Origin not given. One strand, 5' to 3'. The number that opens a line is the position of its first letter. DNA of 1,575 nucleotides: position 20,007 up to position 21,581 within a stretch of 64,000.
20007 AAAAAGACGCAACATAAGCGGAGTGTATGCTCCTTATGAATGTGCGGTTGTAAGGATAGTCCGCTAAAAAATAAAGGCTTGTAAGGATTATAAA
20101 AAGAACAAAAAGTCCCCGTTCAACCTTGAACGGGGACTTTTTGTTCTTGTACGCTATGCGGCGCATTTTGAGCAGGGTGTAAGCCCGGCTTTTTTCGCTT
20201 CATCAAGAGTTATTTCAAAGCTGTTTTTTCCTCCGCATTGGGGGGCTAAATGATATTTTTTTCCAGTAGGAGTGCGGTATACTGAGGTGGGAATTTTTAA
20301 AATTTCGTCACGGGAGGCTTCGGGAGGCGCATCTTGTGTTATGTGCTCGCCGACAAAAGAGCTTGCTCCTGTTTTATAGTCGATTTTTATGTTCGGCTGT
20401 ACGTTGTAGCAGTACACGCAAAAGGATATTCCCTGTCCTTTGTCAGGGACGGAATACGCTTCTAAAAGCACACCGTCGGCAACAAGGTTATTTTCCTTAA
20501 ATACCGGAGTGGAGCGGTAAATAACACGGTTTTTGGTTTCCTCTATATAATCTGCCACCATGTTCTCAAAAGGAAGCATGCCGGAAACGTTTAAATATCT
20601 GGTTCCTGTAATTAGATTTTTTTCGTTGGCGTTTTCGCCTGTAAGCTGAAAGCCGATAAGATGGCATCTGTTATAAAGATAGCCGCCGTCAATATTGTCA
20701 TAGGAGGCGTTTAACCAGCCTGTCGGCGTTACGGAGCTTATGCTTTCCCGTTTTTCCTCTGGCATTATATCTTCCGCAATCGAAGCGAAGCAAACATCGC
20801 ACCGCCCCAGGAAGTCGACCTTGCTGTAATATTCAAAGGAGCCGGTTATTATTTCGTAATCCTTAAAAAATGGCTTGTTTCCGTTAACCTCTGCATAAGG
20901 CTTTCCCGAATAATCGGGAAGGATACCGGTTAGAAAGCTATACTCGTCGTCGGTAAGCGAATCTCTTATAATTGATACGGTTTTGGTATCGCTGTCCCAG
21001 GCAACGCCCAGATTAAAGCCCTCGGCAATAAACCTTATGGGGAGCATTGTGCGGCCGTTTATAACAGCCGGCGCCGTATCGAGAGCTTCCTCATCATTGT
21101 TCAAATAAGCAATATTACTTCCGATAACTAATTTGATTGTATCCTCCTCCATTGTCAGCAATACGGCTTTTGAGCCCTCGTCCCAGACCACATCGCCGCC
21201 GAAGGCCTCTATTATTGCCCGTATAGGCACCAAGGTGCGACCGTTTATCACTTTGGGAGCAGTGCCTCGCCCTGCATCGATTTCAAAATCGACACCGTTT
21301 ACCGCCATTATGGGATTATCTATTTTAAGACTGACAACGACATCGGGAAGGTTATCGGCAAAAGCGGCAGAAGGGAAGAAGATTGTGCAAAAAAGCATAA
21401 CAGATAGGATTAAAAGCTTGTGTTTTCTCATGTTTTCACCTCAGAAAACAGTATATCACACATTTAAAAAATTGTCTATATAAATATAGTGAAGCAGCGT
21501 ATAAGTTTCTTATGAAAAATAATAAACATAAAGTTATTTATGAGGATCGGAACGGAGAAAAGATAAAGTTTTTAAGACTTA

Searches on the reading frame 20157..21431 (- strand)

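Call 67: search_protein_families(library=pfam, proteins=[window:20157-21431:-], max_evalue=0.00001)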
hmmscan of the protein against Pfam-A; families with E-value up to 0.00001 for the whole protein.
window:20157-21431:- (425 aa): 2 families
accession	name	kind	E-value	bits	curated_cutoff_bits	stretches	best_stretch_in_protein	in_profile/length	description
PF07833.16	Cu_amine_oxidN1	-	7.4e-34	116.4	24.2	1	57-154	11-108/108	Copper amine oxidase N-terminal domain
PF13930.12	Endonuclea_NS_2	-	5.1e-21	75.7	27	1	198-325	10-128/132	DNA/RNA non-specific endonuclease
